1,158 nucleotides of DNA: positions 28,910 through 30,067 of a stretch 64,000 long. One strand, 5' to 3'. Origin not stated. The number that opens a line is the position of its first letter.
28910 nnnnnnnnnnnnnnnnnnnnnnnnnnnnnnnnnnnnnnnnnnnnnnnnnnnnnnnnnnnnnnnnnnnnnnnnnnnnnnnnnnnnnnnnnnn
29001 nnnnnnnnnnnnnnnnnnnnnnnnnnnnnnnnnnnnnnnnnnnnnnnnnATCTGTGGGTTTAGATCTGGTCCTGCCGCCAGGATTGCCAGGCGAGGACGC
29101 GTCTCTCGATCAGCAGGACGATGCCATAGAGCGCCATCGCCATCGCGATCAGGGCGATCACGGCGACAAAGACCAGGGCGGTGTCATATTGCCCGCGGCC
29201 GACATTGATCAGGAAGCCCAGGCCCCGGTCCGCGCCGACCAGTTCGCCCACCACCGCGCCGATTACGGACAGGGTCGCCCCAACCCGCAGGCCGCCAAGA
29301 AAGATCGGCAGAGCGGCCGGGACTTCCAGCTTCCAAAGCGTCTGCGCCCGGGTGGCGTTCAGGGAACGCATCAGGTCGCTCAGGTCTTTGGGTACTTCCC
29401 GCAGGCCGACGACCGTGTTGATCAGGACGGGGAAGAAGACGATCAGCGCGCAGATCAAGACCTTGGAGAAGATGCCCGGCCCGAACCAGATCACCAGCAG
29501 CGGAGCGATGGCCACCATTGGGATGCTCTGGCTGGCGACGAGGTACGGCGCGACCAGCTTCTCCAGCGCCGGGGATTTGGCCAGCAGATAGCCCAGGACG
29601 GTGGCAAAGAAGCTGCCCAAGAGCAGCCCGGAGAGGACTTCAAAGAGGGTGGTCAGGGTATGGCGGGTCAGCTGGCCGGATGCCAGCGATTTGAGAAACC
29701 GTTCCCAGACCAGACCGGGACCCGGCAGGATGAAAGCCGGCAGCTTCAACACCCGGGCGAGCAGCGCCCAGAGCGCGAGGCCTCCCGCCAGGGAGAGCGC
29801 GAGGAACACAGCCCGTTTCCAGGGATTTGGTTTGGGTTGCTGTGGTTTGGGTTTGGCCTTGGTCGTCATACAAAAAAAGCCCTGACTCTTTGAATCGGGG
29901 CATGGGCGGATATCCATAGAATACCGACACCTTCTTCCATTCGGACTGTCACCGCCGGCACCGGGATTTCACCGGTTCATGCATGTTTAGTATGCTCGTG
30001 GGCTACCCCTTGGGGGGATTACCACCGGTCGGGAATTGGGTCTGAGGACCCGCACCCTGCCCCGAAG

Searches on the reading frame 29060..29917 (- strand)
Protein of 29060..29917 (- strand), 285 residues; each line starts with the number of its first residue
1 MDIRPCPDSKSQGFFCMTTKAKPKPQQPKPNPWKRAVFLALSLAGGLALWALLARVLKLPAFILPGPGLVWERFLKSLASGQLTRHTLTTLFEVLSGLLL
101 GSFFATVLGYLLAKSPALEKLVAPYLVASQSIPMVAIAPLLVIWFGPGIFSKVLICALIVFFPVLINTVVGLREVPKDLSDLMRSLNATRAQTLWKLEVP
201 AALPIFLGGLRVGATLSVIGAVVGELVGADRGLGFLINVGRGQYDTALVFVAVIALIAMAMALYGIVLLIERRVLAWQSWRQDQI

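Call 76: search_protein_families(library=pfam, proteins=[window:29060-29917:-], max_evalue=0.01)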
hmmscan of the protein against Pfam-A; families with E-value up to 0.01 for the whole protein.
window:29060-29917:- (285 aa): 1 family
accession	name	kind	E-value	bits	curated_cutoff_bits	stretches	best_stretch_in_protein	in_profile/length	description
PF00528.27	BPD_transp_1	-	5.3e-31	108.2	26.4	1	106-274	2-182/184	Binding-protein-dependent transport system inner membrane component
